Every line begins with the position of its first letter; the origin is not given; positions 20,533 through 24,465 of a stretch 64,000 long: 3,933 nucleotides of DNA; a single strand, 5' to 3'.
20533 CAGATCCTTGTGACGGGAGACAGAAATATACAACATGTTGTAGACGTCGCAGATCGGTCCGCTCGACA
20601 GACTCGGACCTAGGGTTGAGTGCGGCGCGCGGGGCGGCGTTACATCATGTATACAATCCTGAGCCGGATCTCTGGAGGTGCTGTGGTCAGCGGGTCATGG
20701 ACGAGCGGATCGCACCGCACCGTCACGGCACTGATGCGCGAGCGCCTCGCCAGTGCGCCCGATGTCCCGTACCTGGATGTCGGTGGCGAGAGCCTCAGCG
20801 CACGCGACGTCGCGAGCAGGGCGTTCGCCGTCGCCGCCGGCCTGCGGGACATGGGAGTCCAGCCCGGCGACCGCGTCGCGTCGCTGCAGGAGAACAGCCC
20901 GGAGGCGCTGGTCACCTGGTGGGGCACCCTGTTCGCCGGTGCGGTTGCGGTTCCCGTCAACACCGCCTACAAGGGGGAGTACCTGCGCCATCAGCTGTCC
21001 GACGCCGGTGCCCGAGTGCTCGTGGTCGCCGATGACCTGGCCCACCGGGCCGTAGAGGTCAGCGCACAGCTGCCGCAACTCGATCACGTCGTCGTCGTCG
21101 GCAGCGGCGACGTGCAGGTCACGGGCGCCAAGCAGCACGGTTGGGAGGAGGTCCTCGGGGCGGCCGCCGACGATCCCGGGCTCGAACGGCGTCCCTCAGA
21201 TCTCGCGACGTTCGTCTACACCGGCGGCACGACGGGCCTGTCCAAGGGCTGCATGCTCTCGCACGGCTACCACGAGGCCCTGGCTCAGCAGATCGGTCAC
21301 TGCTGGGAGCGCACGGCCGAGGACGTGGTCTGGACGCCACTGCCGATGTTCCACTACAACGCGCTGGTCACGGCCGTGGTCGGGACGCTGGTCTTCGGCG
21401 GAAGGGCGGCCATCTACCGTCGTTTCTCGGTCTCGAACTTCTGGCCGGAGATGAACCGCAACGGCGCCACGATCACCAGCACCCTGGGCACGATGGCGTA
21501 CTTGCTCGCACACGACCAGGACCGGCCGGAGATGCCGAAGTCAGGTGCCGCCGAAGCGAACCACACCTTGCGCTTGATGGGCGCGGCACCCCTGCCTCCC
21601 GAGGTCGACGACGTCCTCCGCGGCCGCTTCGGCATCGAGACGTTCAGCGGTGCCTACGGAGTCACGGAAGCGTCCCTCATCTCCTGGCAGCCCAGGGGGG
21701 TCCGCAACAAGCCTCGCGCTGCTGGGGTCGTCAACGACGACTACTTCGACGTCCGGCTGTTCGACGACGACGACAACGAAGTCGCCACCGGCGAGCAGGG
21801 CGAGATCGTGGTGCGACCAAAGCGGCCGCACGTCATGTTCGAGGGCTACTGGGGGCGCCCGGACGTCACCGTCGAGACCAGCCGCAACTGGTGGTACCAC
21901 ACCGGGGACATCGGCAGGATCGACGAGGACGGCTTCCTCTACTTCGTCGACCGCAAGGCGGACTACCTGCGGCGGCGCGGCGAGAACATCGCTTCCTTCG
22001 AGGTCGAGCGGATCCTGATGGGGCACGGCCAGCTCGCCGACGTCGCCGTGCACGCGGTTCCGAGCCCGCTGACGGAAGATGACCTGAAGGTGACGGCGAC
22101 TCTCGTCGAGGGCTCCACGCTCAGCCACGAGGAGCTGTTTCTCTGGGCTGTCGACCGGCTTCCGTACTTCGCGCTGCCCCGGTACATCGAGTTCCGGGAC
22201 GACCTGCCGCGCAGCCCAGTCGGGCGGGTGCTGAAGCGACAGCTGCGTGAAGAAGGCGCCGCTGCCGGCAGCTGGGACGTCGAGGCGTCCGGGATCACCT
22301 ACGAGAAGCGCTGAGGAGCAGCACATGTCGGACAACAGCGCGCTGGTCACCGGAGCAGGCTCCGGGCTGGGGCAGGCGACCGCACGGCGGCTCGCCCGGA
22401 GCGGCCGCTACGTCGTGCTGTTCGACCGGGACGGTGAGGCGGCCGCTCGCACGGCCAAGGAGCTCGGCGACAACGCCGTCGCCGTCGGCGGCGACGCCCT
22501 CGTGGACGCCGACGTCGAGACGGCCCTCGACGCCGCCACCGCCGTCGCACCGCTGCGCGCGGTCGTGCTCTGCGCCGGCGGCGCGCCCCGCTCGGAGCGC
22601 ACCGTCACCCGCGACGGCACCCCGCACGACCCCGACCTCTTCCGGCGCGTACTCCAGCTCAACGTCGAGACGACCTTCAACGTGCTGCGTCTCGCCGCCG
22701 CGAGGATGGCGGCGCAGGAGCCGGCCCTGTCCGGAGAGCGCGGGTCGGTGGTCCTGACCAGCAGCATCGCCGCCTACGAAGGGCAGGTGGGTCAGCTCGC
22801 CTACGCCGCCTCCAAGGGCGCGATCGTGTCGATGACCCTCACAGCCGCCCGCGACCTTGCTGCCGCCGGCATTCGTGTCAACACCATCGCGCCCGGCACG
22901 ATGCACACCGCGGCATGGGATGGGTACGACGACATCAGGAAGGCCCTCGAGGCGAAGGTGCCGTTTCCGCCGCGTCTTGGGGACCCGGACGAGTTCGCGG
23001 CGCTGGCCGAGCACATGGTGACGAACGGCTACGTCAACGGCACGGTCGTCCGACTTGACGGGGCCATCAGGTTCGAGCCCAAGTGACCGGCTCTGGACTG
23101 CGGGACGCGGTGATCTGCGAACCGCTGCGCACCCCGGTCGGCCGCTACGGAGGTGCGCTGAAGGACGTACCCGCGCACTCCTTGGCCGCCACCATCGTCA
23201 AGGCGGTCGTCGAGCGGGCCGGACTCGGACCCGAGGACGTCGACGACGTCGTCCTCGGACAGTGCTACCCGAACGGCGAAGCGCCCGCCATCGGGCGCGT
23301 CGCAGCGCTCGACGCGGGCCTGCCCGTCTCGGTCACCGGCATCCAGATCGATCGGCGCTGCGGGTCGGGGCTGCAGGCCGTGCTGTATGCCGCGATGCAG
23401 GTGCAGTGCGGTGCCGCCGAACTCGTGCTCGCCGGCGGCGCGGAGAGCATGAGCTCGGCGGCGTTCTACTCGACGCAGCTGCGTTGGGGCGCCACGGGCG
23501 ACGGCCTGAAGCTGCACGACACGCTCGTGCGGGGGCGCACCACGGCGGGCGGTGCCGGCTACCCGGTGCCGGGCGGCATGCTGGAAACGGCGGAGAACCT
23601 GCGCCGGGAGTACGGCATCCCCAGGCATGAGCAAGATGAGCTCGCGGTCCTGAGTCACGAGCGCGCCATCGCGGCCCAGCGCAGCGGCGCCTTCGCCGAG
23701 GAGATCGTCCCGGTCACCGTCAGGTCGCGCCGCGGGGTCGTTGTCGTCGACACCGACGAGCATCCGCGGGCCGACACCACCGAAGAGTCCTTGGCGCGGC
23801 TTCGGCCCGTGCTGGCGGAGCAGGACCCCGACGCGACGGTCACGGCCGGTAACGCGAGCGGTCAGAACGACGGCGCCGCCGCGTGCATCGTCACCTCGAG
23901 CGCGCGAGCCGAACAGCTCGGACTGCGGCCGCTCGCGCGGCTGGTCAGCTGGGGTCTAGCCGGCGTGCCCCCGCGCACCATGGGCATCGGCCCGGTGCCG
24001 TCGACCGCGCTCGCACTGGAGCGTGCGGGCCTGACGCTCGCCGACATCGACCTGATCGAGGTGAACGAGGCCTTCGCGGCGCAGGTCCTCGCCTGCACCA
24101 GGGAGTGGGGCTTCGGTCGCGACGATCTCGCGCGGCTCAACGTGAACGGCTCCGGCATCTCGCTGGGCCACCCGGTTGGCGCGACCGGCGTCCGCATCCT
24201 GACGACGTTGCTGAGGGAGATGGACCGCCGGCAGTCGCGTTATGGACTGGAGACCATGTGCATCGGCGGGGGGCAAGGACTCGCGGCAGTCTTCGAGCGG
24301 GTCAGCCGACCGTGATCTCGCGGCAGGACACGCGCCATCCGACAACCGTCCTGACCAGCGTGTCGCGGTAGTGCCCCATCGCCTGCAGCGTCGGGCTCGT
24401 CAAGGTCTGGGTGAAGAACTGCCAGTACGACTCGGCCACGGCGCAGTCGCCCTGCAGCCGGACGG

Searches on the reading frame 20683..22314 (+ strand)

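Call 49: search_protein_families(library=pfam, proteins=[window:20683-22314:+], max_evalue=0.00001)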
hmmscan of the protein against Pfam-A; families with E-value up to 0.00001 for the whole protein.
window:20683-22314:+ (543 aa): 2 families
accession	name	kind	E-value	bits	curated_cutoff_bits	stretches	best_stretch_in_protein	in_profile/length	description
PF00501.34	AMP-binding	-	9.2e-71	239.1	29.9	1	20-390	3-384/384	AMP-binding enzyme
PF13193.12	AMP-binding_C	-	3.2e-09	38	24.5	1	440-514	1-75/76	AMP-binding enzyme C-terminal domain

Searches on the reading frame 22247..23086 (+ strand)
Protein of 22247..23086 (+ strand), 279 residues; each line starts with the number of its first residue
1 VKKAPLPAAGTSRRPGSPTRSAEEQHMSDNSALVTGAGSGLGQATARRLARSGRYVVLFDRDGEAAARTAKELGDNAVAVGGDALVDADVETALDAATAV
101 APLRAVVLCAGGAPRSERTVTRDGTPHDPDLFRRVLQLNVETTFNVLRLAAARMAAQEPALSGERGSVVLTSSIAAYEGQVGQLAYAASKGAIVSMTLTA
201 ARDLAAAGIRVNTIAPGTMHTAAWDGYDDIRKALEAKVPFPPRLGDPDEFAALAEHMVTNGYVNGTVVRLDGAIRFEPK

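Call 49: search_protein_families(library=pfam, proteins=[window:22247-23086:+], max_evalue=0.00001)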
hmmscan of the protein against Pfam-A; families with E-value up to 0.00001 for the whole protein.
window:22247-23086:+ (279 aa): 3 families
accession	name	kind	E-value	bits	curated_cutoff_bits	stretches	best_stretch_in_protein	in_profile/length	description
PF00106.31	adh_short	-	7.6e-37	127.1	26.6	1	31-224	2-187/195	short chain dehydrogenase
PF13561.12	adh_short_C2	-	6.7e-34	117.9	27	1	36-272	1-233/236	Enoyl-(Acyl carrier protein) reductase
PF08659.16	KR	-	4.8e-09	36.8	22.6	1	32-194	3-157/180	KR domain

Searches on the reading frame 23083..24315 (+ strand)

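Call 50: search_protein_families(library=pfam, proteins=[window:23083-24315:+], max_evalue=0.00001)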
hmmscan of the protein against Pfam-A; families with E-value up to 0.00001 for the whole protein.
window:23083-24315:+ (410 aa): 2 families
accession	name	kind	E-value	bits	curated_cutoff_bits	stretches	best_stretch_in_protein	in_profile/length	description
PF00108.29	Thiolase_N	-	1.1e-70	238.4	26.4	1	10-272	2-258/260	Thiolase, N-terminal domain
PF02803.24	Thiolase_C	-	8e-45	151.9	27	1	282-406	2-123/123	Thiolase, C-terminal domain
